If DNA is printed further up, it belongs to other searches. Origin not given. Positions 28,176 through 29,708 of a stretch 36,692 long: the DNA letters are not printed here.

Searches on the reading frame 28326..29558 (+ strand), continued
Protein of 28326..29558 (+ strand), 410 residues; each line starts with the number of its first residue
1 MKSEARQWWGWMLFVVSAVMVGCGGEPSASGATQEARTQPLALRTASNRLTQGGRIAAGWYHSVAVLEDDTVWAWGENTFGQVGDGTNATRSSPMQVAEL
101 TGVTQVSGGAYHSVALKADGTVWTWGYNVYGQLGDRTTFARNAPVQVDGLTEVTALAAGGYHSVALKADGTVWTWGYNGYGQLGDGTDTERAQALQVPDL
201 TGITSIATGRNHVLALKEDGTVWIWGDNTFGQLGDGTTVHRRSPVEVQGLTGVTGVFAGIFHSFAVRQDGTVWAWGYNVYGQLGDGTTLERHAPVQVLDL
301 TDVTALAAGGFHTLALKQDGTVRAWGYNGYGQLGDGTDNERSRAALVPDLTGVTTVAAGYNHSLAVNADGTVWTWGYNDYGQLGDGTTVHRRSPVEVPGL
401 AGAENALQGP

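Call 41: search_solved_structures(query=window:28326-29558:+, max_evalue=1e-10)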
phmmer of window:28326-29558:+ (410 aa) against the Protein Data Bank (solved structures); distinct sequences matched with E-value up to 1e-10: 32.
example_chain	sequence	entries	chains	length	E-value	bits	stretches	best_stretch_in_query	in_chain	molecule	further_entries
6xzl_A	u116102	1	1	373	1.9e-54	188.5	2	153-396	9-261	Ultraviolet-B receptor UVR8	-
3kci_A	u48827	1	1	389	1.9e-54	188.5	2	152-366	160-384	Probable E3 ubiquitin-protein ligase HERC2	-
4nc4_A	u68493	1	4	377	1.2e-51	179.3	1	105-397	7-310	Ultraviolet-B receptor UVR8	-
6xzm_A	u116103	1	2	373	1.3e-51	179.2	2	153-396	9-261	Ultraviolet-B receptor UVR8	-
4dnv_A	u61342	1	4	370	1.4e-51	179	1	105-397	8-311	AT5g63860/MGI19_6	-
4d9s_A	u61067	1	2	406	2.1e-51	178.5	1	103-397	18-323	UVB-resistance protein UVR8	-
4dnu_A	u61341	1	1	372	2.4e-51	178.3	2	153-395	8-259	AT5g63860/MGI19_6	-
7vgg_B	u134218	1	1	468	2.5e-51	178.2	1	103-397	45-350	Ultraviolet-B receptor UVR8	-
8gqe_B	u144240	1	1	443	2.8e-51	178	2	153-395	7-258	Ultraviolet-B receptor UVR8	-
4dnw_A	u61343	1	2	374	3.2e-51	177.9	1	105-397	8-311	AT5g63860/MGI19_6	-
4naa_A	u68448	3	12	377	3.5e-51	177.8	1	153-396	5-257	Ultraviolet-B receptor UVR8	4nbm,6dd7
6xzn_A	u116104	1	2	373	8.4e-51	176.5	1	153-394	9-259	Ultraviolet-B receptor UVR8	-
4o2w_A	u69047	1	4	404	3e-47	164.8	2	104-265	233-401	E3 ubiquitin-protein ligase HERC1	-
7q40_A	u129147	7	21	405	4.1e-44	154.4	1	56-365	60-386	E3 ubiquitin-protein ligase HERC2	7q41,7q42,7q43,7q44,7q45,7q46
4l1m_A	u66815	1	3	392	2.1e-33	119.2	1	101-400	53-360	E3 ubiquitin-protein ligase HERC2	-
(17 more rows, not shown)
